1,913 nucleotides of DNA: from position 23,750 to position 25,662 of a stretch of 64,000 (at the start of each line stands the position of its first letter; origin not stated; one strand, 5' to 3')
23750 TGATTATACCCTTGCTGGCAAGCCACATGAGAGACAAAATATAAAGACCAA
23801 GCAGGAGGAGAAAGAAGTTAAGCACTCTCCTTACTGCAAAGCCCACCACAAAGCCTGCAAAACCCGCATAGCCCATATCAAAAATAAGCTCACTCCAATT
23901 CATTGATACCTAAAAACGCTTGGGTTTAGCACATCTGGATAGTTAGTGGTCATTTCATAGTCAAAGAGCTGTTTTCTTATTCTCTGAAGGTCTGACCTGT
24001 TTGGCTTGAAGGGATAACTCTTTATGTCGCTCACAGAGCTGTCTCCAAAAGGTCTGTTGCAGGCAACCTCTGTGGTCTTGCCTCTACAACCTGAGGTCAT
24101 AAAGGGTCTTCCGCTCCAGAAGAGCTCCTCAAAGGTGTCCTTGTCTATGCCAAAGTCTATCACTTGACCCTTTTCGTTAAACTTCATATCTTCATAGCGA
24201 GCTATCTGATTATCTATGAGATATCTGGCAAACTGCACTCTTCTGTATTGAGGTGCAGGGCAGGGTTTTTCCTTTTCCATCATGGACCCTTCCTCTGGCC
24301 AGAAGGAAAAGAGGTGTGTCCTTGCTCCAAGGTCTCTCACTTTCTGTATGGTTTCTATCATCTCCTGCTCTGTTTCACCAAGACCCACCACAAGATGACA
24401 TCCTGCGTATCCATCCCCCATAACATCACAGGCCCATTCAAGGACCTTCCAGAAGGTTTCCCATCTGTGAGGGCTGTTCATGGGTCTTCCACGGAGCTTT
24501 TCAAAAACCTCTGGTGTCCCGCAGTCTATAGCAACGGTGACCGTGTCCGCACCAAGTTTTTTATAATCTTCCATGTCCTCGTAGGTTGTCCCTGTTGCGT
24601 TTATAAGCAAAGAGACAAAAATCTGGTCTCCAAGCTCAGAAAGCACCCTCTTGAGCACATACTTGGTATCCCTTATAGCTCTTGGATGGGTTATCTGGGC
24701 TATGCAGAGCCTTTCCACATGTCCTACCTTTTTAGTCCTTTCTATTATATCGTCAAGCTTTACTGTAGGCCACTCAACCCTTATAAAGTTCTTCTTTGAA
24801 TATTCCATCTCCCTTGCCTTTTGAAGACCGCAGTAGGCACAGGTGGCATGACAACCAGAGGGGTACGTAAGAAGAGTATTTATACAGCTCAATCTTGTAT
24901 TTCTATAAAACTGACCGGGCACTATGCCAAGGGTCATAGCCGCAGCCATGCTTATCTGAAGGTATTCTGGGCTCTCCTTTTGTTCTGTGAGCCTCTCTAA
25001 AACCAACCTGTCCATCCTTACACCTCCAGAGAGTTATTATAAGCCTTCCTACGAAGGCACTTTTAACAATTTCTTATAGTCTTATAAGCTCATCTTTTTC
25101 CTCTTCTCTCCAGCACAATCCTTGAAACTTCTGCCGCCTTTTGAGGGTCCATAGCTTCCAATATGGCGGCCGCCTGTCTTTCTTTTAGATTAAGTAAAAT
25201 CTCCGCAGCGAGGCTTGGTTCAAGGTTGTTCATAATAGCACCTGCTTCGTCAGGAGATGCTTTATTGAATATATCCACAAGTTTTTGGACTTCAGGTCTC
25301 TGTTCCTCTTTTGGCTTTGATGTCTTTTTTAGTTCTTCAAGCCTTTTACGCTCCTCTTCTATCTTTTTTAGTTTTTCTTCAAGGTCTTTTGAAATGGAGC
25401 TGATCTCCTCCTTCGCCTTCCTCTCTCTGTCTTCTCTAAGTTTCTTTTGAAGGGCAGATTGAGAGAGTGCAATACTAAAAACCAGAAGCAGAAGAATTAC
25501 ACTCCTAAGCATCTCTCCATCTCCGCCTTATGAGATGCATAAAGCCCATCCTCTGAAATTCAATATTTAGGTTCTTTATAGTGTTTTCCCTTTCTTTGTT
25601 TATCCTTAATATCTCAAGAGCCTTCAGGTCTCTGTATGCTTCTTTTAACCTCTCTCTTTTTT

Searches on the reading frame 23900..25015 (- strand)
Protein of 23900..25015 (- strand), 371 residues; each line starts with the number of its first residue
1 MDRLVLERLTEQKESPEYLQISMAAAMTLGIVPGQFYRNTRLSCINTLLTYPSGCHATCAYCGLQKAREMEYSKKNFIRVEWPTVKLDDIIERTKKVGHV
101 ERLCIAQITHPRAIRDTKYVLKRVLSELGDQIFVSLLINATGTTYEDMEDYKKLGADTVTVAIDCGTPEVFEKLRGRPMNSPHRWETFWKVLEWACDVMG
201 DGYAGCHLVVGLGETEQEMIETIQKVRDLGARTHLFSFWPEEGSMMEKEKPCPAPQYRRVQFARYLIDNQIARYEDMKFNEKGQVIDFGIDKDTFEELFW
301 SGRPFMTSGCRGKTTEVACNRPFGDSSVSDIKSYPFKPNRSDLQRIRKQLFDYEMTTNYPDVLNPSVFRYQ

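Call 57: search_protein_families(library=pfam, proteins=[window:23900-25015:-], max_evalue=0.001)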
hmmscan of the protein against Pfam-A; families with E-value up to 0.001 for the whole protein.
window:23900-25015:- (371 aa): 1 family
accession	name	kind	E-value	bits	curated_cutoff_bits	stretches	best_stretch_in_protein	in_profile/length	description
PF04055.27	Radical_SAM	-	5.9e-15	56.3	29.5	1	53-225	5-165/166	Radical SAM superfamily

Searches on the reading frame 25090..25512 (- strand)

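Call 57: search_protein_families(library=pfam, proteins=[window:25090-25512:-], max_evalue=0.001)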
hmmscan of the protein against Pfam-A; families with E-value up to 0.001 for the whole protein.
window:25090-25512:- (140 aa): 2 families
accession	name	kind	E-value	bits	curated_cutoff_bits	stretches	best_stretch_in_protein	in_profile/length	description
PF03448.22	MgtE_N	-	3.4e-08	34.4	25.9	1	77-129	5-57/102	MgtE intracellular N domain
PF14841.11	FliG_M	-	0.00025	21.6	25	0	99-131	13-45/76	FliG middle domain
